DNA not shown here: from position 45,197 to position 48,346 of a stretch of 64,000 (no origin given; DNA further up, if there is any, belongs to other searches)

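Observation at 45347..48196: Single 949-aa polypeptide fusing a flippase-like domain, a GT-C glycosyltransferase and a degenerate CE4 deacetylase-like domain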

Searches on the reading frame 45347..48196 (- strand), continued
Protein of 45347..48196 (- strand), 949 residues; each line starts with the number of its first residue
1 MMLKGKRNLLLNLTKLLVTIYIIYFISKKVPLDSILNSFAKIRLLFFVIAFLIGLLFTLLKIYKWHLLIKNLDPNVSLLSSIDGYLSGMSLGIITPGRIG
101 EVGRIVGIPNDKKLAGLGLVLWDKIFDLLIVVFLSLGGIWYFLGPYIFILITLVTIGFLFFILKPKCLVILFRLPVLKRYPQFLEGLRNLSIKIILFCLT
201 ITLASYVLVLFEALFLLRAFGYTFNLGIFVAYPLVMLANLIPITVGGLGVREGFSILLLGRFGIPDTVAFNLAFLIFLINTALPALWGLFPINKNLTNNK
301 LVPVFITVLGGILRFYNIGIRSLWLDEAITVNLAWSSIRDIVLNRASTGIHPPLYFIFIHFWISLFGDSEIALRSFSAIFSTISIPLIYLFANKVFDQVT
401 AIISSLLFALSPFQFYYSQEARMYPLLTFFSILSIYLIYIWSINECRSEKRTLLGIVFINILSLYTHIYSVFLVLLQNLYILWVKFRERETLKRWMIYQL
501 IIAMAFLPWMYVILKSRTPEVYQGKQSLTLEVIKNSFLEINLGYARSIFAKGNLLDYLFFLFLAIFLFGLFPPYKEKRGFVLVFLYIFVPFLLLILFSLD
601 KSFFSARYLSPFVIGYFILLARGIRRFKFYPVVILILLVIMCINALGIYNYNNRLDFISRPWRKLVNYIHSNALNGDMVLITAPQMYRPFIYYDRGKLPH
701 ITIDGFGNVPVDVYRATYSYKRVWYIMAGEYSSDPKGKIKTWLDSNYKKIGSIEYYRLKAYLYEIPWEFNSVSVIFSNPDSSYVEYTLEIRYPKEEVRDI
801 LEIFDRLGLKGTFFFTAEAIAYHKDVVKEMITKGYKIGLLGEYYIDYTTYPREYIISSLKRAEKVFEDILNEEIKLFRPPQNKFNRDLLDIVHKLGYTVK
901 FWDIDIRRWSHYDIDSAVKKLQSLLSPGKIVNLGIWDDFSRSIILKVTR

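Call 66: search_protein_families(library=pfam, proteins=[L009:1373-2689:+, L009:2690-3466:+, L009:8359-9261:+, L006:11049-11930:+, L006:12259-13785:+, L014:11569-12267:+, L015:8477-9505:+, L001:10905-12194:+], max_evalue=0.00001)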
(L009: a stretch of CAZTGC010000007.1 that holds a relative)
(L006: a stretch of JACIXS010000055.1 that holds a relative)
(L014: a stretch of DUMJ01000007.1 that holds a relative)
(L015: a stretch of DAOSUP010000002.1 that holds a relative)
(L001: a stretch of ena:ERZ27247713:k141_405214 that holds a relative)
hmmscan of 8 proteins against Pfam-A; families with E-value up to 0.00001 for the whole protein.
L009:1373-2689:+ (438 aa): 1 family
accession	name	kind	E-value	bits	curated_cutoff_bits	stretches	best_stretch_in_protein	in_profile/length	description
PF06808.19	DctM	-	6.8e-103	345.1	23.8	1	15-426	1-412/413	Tripartite ATP-independent periplasmic transporter, DctM component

L009:2690-3466:+ (258 aa): 3 families
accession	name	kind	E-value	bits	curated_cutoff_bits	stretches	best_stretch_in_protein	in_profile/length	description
PF13561.12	adh_short_C2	-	5.9e-64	216.3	27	1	18-255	1-234/236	Enoyl-(Acyl carrier protein) reductase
PF00106.31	adh_short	-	8.6e-58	195.5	26.6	1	12-201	1-190/195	short chain dehydrogenase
PF08659.16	KR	-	7e-12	46.1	22.6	1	14-165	3-154/180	KR domain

L009:8359-9261:+ (300 aa): 1 family
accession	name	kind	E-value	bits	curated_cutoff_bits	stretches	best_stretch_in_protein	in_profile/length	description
PF04794.17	YdjC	-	3.4e-58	198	29.7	1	20-287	2-266/266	YdjC-like protein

L006:11049-11930:+ (293 aa): 2 families
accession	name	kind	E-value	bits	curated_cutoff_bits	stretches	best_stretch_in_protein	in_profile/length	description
PF01795.25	Methyltransf_5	-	1.2e-106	357.1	27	1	7-292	2-308/309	MraW methylase family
PF13847.12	Methyltransf_31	-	1.7e-08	34.7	27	0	29-105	7-81/145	Methyltransferase domain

L006:12259-13785:+ (508 aa): 2 families
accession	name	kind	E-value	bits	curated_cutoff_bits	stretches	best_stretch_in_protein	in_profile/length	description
PF00905.27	Transpeptidase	-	1.4e-69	235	22.1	1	212-494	1-298/299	Penicillin binding protein transpeptidase domain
PF03717.20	PBP_dimer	-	7.9e-11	43.1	24.4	1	54-163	3-126/180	Penicillin-binding Protein dimerisation domain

L014:11569-12267:+ (232 aa): 1 family
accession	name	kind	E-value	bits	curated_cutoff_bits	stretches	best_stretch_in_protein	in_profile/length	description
PF02643.20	DUF192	-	2.4e-28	98.5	27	1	121-226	2-96/96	Uncharacterized ACR, COG1430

L015:8477-9505:+ (342 aa): 4 families
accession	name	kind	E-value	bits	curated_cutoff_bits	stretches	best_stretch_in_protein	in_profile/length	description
PF13377.12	Peripla_BP_3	-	7.7e-37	127.4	26.5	1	179-338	1-167/167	Periplasmic binding protein-like domain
PF00532.27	Peripla_BP_1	-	7.4e-28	98.3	22.2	1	74-334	3-279/281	Periplasmic binding proteins and sugar binding domain of LacI family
PF00356.27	LacI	-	2e-17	63.1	27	1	17-61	4-46/46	Bacterial regulatory proteins, lacI family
PF13407.12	Peripla_BP_4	-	2.1e-15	57.4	35.1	1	75-317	1-255/258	Periplasmic binding protein domain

L001:10905-12194:+ (429 aa): 4 families
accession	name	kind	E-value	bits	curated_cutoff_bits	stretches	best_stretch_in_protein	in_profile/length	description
PF03721.20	UDPG_MGDP_dh_N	-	7.5e-52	176.1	27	1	1-178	1-186/187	UDP-glucose/GDP-mannose dehydrogenase family, NAD binding domain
PF00984.24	UDPG_MGDP_dh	-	3.9e-35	120.3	25.4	1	194-285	2-93/94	UDP-glucose/GDP-mannose dehydrogenase family, central domain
PF03720.21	UDPG_MGDP_dh_C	-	1.8e-33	115.5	30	1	309-410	2-102/103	UDP-glucose/GDP-mannose dehydrogenase family, UDP binding domain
PF03446.21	NAD_binding_2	-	4.8e-08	33.6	21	0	3-86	2-66/161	NAD binding domain of 6-phosphogluconate dehydrogenase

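Call 67: search_protein_families(library=ncbifam, proteins=[L001:10905-12194:+, L003:2837-4138:-, L003:4188-5372:-, L009:8359-9261:+, L003:5449-6432:+, L009:2690-3466:+], max_evalue=1e-10)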
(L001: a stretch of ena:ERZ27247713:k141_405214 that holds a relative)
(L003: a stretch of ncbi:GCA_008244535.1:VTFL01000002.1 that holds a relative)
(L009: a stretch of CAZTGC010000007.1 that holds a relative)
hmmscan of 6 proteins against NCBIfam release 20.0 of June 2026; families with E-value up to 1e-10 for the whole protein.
L001:10905-12194:+ (429 aa): 7 families
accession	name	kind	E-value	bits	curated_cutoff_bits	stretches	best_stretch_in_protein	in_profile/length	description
TIGR03026.1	NDP-sugDHase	subfamily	7.4e-129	430.1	189.8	1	1-407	1-413/413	nucleotide sugar dehydrogenase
NF047673.2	TeichurnBiosyTuaD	equivalog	3.7e-128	428.4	700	1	2-426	3-431/439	UDP-glucose 6-dehydrogenase TuaD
NF041297.1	UDPGDh_AglM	equivalog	3.4e-114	382.1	670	1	1-411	1-419/429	UDP-glucose 6-dehydrogenase AglM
NF040825.1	UDPMaNacDH_Arch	equivalog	8.1e-62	209.4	750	1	1-427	1-416/418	UDP-N-acetyl-D-mannosamine dehydrogenase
NF008286.0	PRK11064.1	equivalog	1.5e-44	152.3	459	1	2-392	5-407/420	UDP-N-acetyl-D-mannosamine dehydrogenase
NF011631.0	PRK15057.1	equivalog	2.9e-41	141.9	757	1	1-347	1-339/388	UDP-glucose 6-dehydrogenase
NF011729.0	PRK15182.1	equivalog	1.6e-14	53.6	592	1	2-356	8-367/425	Vi polysaccharide biosynthesis UDP-N-acetylglucosamine C-6 dehydrogenase TviB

L003:2837-4138:- (433 aa): 7 families
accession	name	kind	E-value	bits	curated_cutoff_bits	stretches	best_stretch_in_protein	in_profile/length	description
TIGR03026.1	NDP-sugDHase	subfamily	1e-148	495.6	189.8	1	3-413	2-413/413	nucleotide sugar dehydrogenase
NF047673.2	TeichurnBiosyTuaD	equivalog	2.3e-136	455.4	700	1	1-432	1-431/439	UDP-glucose 6-dehydrogenase TuaD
NF041297.1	UDPGDh_AglM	equivalog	6.6e-109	364.7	670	1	3-418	2-420/429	UDP-glucose 6-dehydrogenase AglM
NF040825.1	UDPMaNacDH_Arch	equivalog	3.9e-64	217.1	750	1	3-432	2-415/418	UDP-N-acetyl-D-mannosamine dehydrogenase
NF011631.0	PRK15057.1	equivalog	3.1e-46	158.3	757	1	3-355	2-339/388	UDP-glucose 6-dehydrogenase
NF008286.0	PRK11064.1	equivalog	4.4e-39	134.2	459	1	2-402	4-410/420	UDP-N-acetyl-D-mannosamine dehydrogenase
NF011729.0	PRK15182.1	equivalog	7.4e-25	87.6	592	1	3-404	8-404/425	Vi polysaccharide biosynthesis UDP-N-acetylglucosamine C-6 dehydrogenase TviB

L003:4188-5372:- (394 aa): 16 families
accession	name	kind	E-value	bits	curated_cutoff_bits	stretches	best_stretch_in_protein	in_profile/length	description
TIGR03402.1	FeS_nifS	equivalog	1.6e-175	583.4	530.75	1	5-383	1-378/379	cysteine desulfurase NifS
TIGR02006.1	IscS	equivalog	1e-146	489.1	643.2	1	1-384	1-384/402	IscS subfamily cysteine desulfurase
NF010611.0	PRK14012.1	equivalog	5.8e-144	480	548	1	1-384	3-388/406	IscS subfamily cysteine desulfurase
TIGR03235.1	DNA_S_dndA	equivalog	1e-129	432.9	480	1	6-354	1-352/353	cysteine desulfurase DndA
TIGR03403.1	nifS_epsilon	equivalog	8.6e-124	413.2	587.7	1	5-382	1-380/382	NifS family cysteine desulfurase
NF002806.0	PRK02948.1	subfamily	3e-110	368.8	304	1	5-377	2-374/381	IscS subfamily cysteine desulfurase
TIGR01979.1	sufS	subfamily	3.7e-65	220.3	475.1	1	3-377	18-401/403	SufS family cysteine desulfurase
TIGR01977.1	am_tr_V_EF2568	hypoth_equivalog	9.2e-62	209.2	377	1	5-372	1-374/376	cysteine desulfurase family protein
NF041166.1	f2_encap_cargo1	exception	1.2e-48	166.6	800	1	3-372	245-621/623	family 2A encapsulin nanocompartment cargo protein cysteine desulfurase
NF006791.0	PRK09295.1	equivalog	1.2e-45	156.4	661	1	5-372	25-399/406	cysteine desulfurase SufS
NF040779.1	Sec_lyase_SclA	exception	1.2e-45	156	525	1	5-374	1-376/378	selenocysteine lyase SclA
NF008126.0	PRK10874.1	equivalog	6.7e-39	134.1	607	1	3-378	19-399/401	cysteine desulfurase CsdA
TIGR03392.1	FeS_syn_CsdA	equivalog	1.3e-36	126.7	493.6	1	3-378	16-396/398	cysteine desulfurase CsdA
TIGR01976.1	am_tr_V_VC1184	hypoth_equivalog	1.2e-29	103.8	352.35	1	3-369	18-399/401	cysteine desulfurase-like protein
TIGR03812.1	tyr_de_CO2_Arch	equivalog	2.1e-16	59.7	299.4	1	24-179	41-192/375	tyrosine decarboxylase MfnA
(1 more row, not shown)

L009:8359-9261:+ (300 aa): 3 families
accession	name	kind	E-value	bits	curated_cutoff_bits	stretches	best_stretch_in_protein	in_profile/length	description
NF052308.1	CarbhyDeactlThm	equivalog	3.7e-36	124.8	400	1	17-299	11-261/265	carbohydrate deacetylase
NF002559.0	PRK02134.1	equivalog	2.3e-26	92.9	227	1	17-175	2-150/249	chitin disaccharide deacetylase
TIGR03473.1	HpnK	hypoth_equivalog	2.2e-22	79.6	232.6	1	18-298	2-281/283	hopanoid biosynthesis-associated protein HpnK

L003:5449-6432:+ (327 aa): 7 families
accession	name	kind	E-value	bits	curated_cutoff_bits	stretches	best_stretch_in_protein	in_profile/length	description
NF007986.1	PRK10714.1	equivalog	1.3e-61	208.3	529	1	18-310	7-296/316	undecaprenyl-phosphate 4-deoxy-4-formamido-L-arabinose transferase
NF047588.1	GlcsyltransPgfSStrep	equivalog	1.8e-46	158.8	500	1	18-320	2-302/308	glycosyltransferase PgfS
TIGR04182.1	glyco_TIGR04182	equivalog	1.4e-20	73.8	325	1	18-311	1-286/293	S-layer glycoprotein N-glycosyltransferase AglJ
NF041391.1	DPhHxTase_Halo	equivalog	5.4e-16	58.2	375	1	50-183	25-154/213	dolichyl-phosphate hexose transferase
TIGR03937.1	PgaC_IcaA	equivalog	6.3e-16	58.3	422.3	1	15-111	43-136/407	poly-beta-1,6-N-acetyl-D-glucosamine synthase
NF007482.0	PRK10073.1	equivalog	1.6e-12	47.1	423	1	17-152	6-141/334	glycosyltransferase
TIGR03965.1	mycofact_glyco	equivalog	2.3e-12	46.5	280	1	17-113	74-167/467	mycofactocin biosynthesis glycosyltransferase MftF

L009:2690-3466:+ (258 aa): 215 families (the best 25 are shown)
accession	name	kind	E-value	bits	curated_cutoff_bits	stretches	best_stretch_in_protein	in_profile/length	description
NF004791.0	PRK06138.1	equivalog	1.9e-81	273.1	312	1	7-257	1-250/252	SDR family oxidoreductase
NF004818.0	PRK06172.1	equivalog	8.5e-79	264.4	336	1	6-257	2-251/253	SDR family oxidoreductase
NF005559.1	PRK07231.1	subfamily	1.3e-72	244.3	215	1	9-257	2-248/249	glucose 1-dehydrogenase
NF052558.1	MBtsdlDhBudC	equivalog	1.9e-66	224.2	270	1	9-256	1-241/250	meso-2,3-butanediol dehydrogenase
NF009093.0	PRK12429.1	subfamily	1e-59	201.9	258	1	7-255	1-255/259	3-hydroxybutyrate dehydrogenase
NF004198.0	PRK05653.1-3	equivalog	6.9e-59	199.3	296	1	9-257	5-247/248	3-oxoacyl-ACP reductase FabG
NF005681.0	PRK07478.1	subfamily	1.9e-58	197.8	267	1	8-256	3-249/254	SDR family oxidoreductase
TIGR01830.1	3oxo_ACP_reduc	equivalog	3.2e-58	197.3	297.75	1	14-255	1-237/239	3-oxoacyl-[acyl-carrier-protein] reductase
NF009466.0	PRK12826.1-2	subfamily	4e-58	196.8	222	1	10-256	2-244/248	3-oxoacyl-ACP reductase FabG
NF005067.0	PRK06484.1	equivalog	9.4e-58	196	713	1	6-256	4-251/524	short chain dehydrogenase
NF005309.0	PRK06841.1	subfamily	2.2e-57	194.5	286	1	4-255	8-251/255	GolD/DthD family dehydrogenase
TIGR01963.1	PHB_DH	subfamily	2.5e-57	194.1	307.05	1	12-255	2-251/255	3-hydroxybutyrate dehydrogenase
NF005469.0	PRK07063.1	equivalog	7.7e-57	192.8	306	1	9-255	5-253/260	SDR family oxidoreductase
NF049979.1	AlphHSDSHdhA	equivalog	1.3e-56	191.9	350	1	10-255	2-245/258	7alpha-hydroxysteroid dehydrogenase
NF033173.0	anticapsin_BacC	exception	1.4e-56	191.8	525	1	8-255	1-248/252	dihydroanticapsin 7-dehydrogenase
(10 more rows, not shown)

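Call 69: list_cluster_members(proteins=[P0001, P0003, P0007, P0012])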
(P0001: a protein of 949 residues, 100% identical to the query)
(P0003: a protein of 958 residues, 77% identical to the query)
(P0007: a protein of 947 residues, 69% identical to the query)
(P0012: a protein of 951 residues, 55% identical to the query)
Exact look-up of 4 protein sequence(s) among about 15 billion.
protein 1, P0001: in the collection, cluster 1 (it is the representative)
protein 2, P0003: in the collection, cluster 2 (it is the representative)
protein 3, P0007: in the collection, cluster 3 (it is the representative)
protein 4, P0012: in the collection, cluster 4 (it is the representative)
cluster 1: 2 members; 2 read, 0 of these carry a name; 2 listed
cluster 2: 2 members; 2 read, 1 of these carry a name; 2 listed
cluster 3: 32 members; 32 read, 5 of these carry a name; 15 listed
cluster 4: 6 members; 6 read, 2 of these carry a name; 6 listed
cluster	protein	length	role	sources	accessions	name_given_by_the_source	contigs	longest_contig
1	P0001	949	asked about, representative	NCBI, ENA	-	-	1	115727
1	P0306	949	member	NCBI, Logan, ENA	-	-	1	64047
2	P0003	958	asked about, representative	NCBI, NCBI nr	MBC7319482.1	flippase-like domain-containing protein [bacterium]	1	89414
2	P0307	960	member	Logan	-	-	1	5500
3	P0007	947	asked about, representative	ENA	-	-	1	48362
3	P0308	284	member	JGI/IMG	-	hypothetical protein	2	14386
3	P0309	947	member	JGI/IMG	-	uncharacterized membrane protein YbhN (UPF0104 family)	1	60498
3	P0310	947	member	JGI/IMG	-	mannosyltransferase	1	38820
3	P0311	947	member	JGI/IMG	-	uncharacterized membrane protein YbhN (UPF0104 family)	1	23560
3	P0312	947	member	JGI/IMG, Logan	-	uncharacterized membrane protein YbhN (UPF0104 family)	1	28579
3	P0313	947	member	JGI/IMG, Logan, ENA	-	-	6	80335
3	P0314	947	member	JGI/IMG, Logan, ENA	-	-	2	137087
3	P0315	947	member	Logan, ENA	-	-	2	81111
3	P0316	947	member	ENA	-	-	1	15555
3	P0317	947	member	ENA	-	-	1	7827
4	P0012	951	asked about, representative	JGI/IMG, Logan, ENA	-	-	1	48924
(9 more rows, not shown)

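Call 84: search_solved_structures(query=A1, max_evalue=1, show_alignments=0)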
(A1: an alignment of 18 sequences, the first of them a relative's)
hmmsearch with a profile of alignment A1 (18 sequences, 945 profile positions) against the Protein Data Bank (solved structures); distinct sequences matched with E-value up to 1: 36.
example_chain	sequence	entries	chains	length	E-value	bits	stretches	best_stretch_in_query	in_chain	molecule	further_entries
4m1b_A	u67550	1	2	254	5.4e-27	97.4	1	772-934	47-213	Polysaccharide deacetylase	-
7y51_A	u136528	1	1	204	1.1e-17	66.5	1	795-928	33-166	Predicted xylanase/chitin deacetylase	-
7fbw_A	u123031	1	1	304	2.1e-17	65.7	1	794-928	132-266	Predicted xylanase/chitin deacetylase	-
6hm9_A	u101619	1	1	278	1e-16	63.3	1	777-929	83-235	Putative polysaccharide deacetylase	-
6hpa_A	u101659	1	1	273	1.2e-16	63.2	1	777-929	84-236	Putative polysaccharide deacetylase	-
7bkf_A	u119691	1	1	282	1.4e-16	62.9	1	777-929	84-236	Putative polysaccharide deacetylase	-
2j13_A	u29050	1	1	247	2.2e-16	62.3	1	778-931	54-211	POLYSACCHARIDE DEACETYLASE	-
1ny1_A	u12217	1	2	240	3e-16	61.8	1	778-928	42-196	Probable polysaccharide deacetylase pdaA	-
1w1a_1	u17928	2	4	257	3.7e-16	61.5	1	778-928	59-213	PROBABLE POLYSACCHARIDE DEACETYLASE PDAA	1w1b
1w17_A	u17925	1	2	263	3.9e-16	61.4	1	778-928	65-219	PROBABLE POLYSACCHARIDE DEACETYLASE PDAA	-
5o6y_A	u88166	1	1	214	5.9e-14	54.2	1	779-928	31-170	Peptidoglycan N-acetylglucosamine deacetylase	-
7bly_A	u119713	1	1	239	1.1e-13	53.4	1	790-923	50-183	Aspergillus niger contig An12c0130, genomic contig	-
5o6y_B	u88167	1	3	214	6.6e-13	50.8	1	779-928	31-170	Peptidoglycan N-acetylglucosamine deacetylase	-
4l1g_A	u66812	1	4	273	1.1e-12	50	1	777-928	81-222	Peptidoglycan N-acetylglucosamine deacetylase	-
2c1g_A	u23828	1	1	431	2.7e-12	48.7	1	772-929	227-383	PEPTIDOGLYCAN GLCNAC DEACETYLASE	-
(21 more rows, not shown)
